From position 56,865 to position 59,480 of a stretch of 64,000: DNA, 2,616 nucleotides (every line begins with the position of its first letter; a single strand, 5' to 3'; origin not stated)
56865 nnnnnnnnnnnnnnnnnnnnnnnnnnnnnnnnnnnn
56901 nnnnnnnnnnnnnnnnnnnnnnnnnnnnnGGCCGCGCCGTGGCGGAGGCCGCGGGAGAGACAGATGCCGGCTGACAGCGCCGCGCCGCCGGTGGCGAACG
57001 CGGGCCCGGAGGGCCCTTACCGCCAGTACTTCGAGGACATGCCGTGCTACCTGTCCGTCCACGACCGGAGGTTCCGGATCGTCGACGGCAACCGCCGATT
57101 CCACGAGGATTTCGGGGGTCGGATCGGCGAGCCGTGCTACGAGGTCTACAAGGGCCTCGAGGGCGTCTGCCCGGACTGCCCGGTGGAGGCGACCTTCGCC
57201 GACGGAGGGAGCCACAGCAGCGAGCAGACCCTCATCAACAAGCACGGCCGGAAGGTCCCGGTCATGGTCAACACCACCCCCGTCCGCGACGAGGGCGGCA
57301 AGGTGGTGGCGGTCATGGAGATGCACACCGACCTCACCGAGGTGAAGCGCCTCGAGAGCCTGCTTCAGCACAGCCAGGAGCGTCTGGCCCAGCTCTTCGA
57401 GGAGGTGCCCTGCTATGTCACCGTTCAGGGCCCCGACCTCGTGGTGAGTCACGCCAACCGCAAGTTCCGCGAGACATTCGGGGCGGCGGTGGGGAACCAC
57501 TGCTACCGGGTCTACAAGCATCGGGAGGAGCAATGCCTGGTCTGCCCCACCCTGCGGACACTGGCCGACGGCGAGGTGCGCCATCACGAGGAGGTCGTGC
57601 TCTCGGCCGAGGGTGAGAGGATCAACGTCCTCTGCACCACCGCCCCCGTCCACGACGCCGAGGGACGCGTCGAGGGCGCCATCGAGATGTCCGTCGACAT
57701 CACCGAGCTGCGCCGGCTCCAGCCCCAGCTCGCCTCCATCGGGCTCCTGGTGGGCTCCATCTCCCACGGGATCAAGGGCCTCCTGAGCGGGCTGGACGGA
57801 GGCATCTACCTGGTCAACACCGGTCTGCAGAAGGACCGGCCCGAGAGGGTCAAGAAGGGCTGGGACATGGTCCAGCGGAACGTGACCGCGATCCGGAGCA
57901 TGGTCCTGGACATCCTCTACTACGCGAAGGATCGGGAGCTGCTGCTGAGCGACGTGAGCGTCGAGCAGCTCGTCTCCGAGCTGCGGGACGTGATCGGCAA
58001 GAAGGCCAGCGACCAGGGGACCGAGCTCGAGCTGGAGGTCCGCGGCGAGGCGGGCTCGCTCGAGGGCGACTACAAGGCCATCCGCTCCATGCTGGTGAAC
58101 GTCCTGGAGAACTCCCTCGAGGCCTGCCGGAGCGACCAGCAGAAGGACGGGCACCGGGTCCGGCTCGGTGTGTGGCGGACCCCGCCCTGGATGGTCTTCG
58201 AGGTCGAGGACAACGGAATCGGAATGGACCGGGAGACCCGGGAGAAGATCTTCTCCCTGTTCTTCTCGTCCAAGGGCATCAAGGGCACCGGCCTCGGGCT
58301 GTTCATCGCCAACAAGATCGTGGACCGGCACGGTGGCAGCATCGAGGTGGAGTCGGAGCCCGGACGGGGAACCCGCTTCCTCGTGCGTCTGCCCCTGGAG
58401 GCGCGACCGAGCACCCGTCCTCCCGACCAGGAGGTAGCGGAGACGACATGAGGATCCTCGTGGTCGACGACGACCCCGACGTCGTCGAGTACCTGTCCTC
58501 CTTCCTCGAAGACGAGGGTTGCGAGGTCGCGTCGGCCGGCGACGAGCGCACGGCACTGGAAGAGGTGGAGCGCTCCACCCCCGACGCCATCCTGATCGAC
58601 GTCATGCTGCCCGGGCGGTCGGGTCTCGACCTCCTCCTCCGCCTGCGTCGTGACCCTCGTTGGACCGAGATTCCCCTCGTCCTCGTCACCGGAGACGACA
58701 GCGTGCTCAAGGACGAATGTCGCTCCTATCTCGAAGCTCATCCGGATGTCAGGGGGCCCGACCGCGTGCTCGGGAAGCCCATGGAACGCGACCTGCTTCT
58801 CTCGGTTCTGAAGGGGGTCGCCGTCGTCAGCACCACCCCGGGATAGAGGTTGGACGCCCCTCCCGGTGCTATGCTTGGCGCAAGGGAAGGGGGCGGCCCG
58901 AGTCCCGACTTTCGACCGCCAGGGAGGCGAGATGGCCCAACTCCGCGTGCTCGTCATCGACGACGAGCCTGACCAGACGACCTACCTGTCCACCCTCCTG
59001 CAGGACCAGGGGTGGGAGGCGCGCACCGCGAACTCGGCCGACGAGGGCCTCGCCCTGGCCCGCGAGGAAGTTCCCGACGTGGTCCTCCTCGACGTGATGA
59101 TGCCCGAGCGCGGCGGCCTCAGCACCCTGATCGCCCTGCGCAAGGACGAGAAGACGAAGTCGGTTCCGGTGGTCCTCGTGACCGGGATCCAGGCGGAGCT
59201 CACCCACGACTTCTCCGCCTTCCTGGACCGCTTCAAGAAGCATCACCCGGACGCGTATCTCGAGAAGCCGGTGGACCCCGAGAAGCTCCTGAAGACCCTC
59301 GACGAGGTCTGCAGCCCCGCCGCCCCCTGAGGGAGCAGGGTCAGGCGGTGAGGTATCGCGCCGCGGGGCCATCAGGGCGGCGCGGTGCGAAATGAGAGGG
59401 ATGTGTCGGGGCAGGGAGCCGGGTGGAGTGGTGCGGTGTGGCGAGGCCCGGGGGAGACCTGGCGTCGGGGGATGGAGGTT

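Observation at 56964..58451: Histidine kinase with two PAS domains each carrying a conserved four-cysteine pattern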

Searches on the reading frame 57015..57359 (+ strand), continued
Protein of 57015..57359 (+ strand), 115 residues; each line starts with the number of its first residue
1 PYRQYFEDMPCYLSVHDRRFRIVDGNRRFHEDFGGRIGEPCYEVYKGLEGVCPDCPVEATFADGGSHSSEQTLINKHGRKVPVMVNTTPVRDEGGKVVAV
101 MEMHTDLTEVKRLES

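Call 59: find_encoding_contigs(protein=P0100, flank=7000, max_places=2)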
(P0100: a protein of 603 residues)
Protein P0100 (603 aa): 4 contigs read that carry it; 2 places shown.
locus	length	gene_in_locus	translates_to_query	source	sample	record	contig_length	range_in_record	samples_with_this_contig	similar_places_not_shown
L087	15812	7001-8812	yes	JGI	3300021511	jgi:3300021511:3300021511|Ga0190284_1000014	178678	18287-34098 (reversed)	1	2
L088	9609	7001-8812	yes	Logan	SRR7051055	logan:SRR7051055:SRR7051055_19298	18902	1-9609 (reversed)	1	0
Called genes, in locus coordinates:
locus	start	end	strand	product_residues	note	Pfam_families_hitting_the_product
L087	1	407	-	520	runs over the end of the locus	PF12717:Cnd1 (faint), PF13513:HEAT_EZ (faint), PF02985:HEAT (faint), PF11838:ERAP1_C (faint), PF13646:HEAT_2, PF00514:Arm (faint), PF03130:HEAT_PBS (faint), PF13646:HEAT_2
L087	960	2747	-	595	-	PF01321:Creatinase_N, PF16189:Creatinase_N_2, PF00557:Peptidase_M24, PF16188:Peptidase_M24_C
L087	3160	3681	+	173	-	PF01661:Macro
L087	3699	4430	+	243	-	-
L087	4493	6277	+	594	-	PF13187:Fer4_9 (faint), PF13183:Fer4_8, PF13237:Fer4_10 (faint), PF12838:Fer4_7 (faint), PF13534:Fer4_17, PF02754:CCG, PF00072:Response_reg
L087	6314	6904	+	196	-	PF02082:Rrf2, PF03444:WHD_HrcA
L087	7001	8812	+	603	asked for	PF00989:PAS (weak), PF13188:PAS_8 (faint), PF13596:PAS_10 (faint), PF08448:PAS_4, PF13426:PAS_9, PF08448:PAS_4, PF13426:PAS_9, PF02518:HATPase_c, +1 more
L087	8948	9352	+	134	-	PF00072:Response_reg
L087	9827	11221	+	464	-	PF01116:F_bP_aldolase, PF08013:GatZ_KbaZ-like (weak)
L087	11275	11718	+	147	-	PF01951:Archease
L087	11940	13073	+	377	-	PF00676:E1_dh, PF13292:DXP_synthase_N (faint)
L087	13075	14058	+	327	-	PF02779:Transket_pyr, PF02780:Transketolase_C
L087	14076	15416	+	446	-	PF00364:Biotin_lipoyl, PF02817:E3_binding, PF00198:2-oxoacid_dh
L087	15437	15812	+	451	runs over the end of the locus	PF01134:GIDA (weak), PF07992:Pyr_redox_2, PF12831:FAD_oxidored (weak), PF00070:Pyr_redox, PF02852:Pyr_redox_dim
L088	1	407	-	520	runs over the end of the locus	PF12717:Cnd1 (faint), PF13513:HEAT_EZ (faint), PF02985:HEAT (faint), PF11838:ERAP1_C (faint), PF13646:HEAT_2, PF00514:Arm (faint), PF03130:HEAT_PBS (faint), PF13646:HEAT_2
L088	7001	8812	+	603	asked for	PF00989:PAS (weak), PF13188:PAS_8 (faint), PF13596:PAS_10 (faint), PF08448:PAS_4, PF13426:PAS_9, PF08448:PAS_4, PF13426:PAS_9, PF02518:HATPase_c, +1 more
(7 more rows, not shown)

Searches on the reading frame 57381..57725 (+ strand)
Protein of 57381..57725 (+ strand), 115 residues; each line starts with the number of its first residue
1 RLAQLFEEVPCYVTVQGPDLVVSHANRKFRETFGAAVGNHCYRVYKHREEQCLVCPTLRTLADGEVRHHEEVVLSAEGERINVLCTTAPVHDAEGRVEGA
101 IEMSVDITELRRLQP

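Call 32: find_related_loci(query=A3, collection=genome_contigs, flank=8000)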
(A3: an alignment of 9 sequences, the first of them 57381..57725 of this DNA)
Query A3 (115 aa) in genome_contigs; peptide patterns used: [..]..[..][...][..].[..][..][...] (x = any residue, [..] = any of these).
539 stretches matched a pattern; 526 encode a relative of the query (tblastn E <= 1e-3); the best 80 are kept; 80 distinct loci.
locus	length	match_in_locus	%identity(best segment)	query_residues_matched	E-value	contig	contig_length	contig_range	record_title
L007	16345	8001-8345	95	1-115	4e-72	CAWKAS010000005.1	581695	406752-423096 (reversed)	MAG: uncultured Acidobacteriota bacterium isolate MFD09779.bin.1.286 genome assembly, contig: contig_28784, whole genome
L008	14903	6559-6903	93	1-115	5e-71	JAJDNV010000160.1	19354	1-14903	MAG: Acidobacteria bacterium isolate ALSabin.176 k141_3454668, whole genome shotgun sequence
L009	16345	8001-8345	87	1-115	2e-68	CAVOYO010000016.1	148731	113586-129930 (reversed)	MAG: uncultured Acidobacteriota bacterium isolate MFD09779.bin.2.31 genome assembly, contig: contig_42572, whole genome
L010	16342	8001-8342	71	1-114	1e-57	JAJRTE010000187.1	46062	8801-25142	MAG: Myxococcota bacterium isolate Dive96_bin1.27 k141_3139906, whole genome shotgun sequence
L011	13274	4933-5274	67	1-114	1e-54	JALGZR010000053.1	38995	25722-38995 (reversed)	MAG: bacterium isolate M3-44_Bin_119 M3-44_Bin_119_scaffold_6650, whole genome shotgun sequence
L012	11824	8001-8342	68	1-114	2e-54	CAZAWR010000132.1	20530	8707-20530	MAG TPA_asm: uncultured Polyangiaceae bacterium isolate binchicken_co266_243 genome assembly, contig: NODE_4229_length_2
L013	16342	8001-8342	69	1-114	1e-54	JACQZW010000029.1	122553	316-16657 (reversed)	MAG: Acidobacteria bacterium isolate NC_groundwater_1577_Pr3_B-0.1um_71_22 SR-2_scaffold_141_1029698, whole genome shotg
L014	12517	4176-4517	67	1-114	9e-54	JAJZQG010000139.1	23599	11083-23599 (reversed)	MAG: Myxococcales bacterium isolate SKS1.bin3 NODE_3768_length_23599_cov_2.063608, whole genome shotgun sequence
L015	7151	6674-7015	69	1-114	3e-53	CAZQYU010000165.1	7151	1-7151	MAG TPA_asm: uncultured Thermoanaerobaculia bacterium isolate SRP214966_co3_119 genome assembly, contig: NODE_19175_leng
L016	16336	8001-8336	71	3-114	2e-53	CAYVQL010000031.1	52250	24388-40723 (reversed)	MAG TPA_asm: uncultured Enterobacterales bacterium isolate SRP077602_co7_23 genome assembly, contig: NODE_2793_length_52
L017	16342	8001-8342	68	1-114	7e-53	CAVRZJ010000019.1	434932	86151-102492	MAG: uncultured Acidobacteriota bacterium isolate MFD05942.bin.2.248 genome assembly, contig: contig_553, whole genome s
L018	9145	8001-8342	68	1-114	5e-53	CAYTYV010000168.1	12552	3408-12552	MAG TPA_asm: uncultured Polyangiaceae bacterium isolate binchicken_co65_89 genome assembly, contig: NODE_19937_length_12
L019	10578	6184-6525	66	1-114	1e-52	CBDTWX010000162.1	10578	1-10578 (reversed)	MAG TPA_asm: uncultured Thermoanaerobaculia bacterium isolate ERR2431952_concoct_53 genome assembly, contig: ERZ23880211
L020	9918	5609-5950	67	1-114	1e-52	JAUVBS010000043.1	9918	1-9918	MAG: bacterium isolate CSMAG_251 CSMAG_251_k127_261078_length_9918_cov_196.0000, whole genome shotgun sequence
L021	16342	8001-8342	63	1-114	1e-52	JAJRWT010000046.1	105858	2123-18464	MAG: Myxococcota bacterium isolate Dive96_bin2.54 k141_1744122, whole genome shotgun sequence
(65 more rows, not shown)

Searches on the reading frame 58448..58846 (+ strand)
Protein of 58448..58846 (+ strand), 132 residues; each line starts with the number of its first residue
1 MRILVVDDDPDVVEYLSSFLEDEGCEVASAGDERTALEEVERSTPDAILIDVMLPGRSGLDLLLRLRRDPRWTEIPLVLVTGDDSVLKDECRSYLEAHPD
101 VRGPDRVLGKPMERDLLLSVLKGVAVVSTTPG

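Call 3: search_protein_families(library=pfam, proteins=[window:58451-58846:+], max_evalue=0.01)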
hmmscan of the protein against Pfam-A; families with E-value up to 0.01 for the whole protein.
window:58451-58846:+ (131 aa): 1 family
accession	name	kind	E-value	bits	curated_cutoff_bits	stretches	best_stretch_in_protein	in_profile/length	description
PF00072.30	Response_reg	-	8.7e-21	74.6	30.2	1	2-117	1-107/111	Response regulator receiver domain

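Call 20: search_protein_families(library=ncbifam, proteins=[window:58451-58846:+], max_evalue=0.01)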
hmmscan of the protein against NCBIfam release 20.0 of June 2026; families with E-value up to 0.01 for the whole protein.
window:58451-58846:+ (131 aa): 90 families (the best 25 are shown)
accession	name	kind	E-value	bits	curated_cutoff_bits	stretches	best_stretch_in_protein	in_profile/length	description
TIGR02154.1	PhoB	equivalog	1.3e-17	63.9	296.2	1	1-82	4-85/226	phosphate regulon transcriptional regulator PhoB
NF045717.1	DVU0259_DivK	exception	1.7e-17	63.6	160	1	1-84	4-87/117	DVU0259 family response regulator domain-containing protein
NF007135.0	PRK09581.1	equivalog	4.1e-15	55.5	474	1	1-121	4-117/457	PleD family two-component system response regulator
NF040689.1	MtrAB_MtrA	equivalog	4.3e-15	55.7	300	1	2-82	1-78/219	MtrAB system response regulator MtrA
NF040534.1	resp_reg_YycF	equivalog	7.6e-15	54.8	340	1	1-86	2-84/231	response regulator YycF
NF047793.1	ResRegPgtA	equivalog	5.3e-13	48.6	650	1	2-85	8-89/414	two-component system response regulator PgtA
NF007546.0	PRK10161.1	equivalog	9e-13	48.3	471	1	1-91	4-93/229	phosphate response regulator transcription factor PhoB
NF053854.1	RespRegPhoBBctds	equivalog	9.7e-13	48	270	1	2-84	1-82/225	two-component system response regulator PhoB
NF051870.1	NAssimRespRegNtrX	equivalog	1.2e-12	47.5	600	1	2-85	4-87/452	nitrogen assimilation response regulator NtrX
NF007977.0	PRK10701.1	equivalog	2.1e-12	47.1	330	1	1-86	3-85/241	two-component system response regulator RstA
NF007005.1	PRK09468.1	equivalog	2.2e-12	46.9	331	1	1-84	5-86/237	osmolarity response regulator transcription factor OmpR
TIGR01818.1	ntrC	equivalog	4.6e-12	45.5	558.6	1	2-85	1-82/463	nitrogen regulation protein NR(I)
NF041733.1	resp_reg_CseB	equivalog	6.9e-12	45.2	350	1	2-116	3-107/228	two-component system response regulator CseB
NF045944.1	ResRegRpaBCyano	equivalog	1.1e-11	44.6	330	1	3-85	1-80/229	response regulator transcription factor RpaB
NF008199.0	PRK10955.1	equivalog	4e-11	43.3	341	1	1-86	3-84/232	envelope stress response regulator transcription factor CpxR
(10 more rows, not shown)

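Call 66: search_protein_families(library=padloc, proteins=[window:58448-58846:+], max_evalue=0.001)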
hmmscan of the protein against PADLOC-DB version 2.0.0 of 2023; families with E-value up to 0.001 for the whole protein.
window:58448-58846:+ (132 aa): 2 families
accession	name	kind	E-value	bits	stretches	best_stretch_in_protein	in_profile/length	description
PDLC00405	SduA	-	1.3e-05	22.9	1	2-60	8-66/323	DUF4263 domain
PDLC04725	PDC-M60B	-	7.7e-05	20.6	1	2-55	5-60/158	-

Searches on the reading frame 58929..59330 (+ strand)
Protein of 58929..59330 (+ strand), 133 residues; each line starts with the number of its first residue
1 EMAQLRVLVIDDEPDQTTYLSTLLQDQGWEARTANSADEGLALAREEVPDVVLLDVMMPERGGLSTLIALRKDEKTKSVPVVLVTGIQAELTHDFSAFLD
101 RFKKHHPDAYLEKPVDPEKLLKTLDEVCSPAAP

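Call 3: search_protein_families(library=pfam, proteins=[window:58929-59330:+], max_evalue=0.01)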
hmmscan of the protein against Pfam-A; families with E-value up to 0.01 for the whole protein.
window:58929-59330:+ (133 aa): 2 families
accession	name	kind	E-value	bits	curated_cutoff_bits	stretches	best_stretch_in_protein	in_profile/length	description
PF00072.30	Response_reg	-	2e-20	73.4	30.2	1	7-124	1-110/111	Response regulator receiver domain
PF02310.24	B12-binding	-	0.0023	18.2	32.1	1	19-94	19-96/121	B12 binding domain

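Call 20: search_protein_families(library=ncbifam, proteins=[window:58929-59330:+], max_evalue=0.01)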
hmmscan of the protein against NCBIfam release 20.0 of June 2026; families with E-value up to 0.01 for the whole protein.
window:58929-59330:+ (133 aa): 85 families (the best 25 are shown)
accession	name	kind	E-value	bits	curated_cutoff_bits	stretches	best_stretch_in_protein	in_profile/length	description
NF045717.1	DVU0259_DivK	exception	4.6e-21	75.2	160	1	6-126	4-114/117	DVU0259 family response regulator domain-containing protein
TIGR02154.1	PhoB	equivalog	5.8e-18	65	296.2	1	4-122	2-114/226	phosphate regulon transcriptional regulator PhoB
NF007135.0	PRK09581.1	equivalog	1.5e-17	63.6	474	1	6-121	4-113/457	PleD family two-component system response regulator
NF047793.1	ResRegPgtA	equivalog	1.5e-15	56.9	650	1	4-126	5-119/414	two-component system response regulator PgtA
NF053854.1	RespRegPhoBBctds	equivalog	6.8e-15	55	270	1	7-90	1-83/225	two-component system response regulator PhoB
NF008318.0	PRK11107.1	equivalog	2e-14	52.6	890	1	3-125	666-782/920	two-component sensor histidine kinase BarA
NF051870.1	NAssimRespRegNtrX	equivalog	6.5e-14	51.7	600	1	6-124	3-115/452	nitrogen assimilation response regulator NtrX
NF011874.0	PRK15347.1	equivalog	7e-14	50.8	852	1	4-125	690-807/921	two component system sensor kinase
NF008469.0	PRK11361.1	equivalog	8.9e-14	51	714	1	4-93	4-90/461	acetoacetate metabolism transcriptional regulator AtoC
NF045944.1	ResRegRpaBCyano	equivalog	1.4e-13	50.8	330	1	8-121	1-105/229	response regulator transcription factor RpaB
NF052313.1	T9SS_RR_PorX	equivalog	2.2e-13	49.8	300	1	6-125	2-113/513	T9SS response regulator signal transducer PorX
NF007005.1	PRK09468.1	equivalog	2.4e-13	50.1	331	1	4-125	3-116/237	osmolarity response regulator transcription factor OmpR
NF040689.1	MtrAB_MtrA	equivalog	3.9e-13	49.3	300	1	7-121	1-106/219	MtrAB system response regulator MtrA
NF040534.1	resp_reg_YycF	equivalog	9.5e-13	47.9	340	1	6-92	2-85/231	response regulator YycF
NF007935.0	PRK10651.1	equivalog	3.3e-12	46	250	1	5-128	7-124/216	two-component system response regulator NarL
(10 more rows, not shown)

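Call 66: search_protein_families(library=padloc, proteins=[window:58929-59330:+], max_evalue=0.001)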
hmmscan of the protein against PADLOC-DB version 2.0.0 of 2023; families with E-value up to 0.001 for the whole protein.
window:58929-59330:+ (133 aa): 2 families
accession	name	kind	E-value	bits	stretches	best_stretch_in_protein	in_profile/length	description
PDLC00405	SduA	-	1.3e-08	32.8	1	5-65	7-67/323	DUF4263 domain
PDLC04725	PDC-M60B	-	3.6e-05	21.7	1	2-59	1-60/158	-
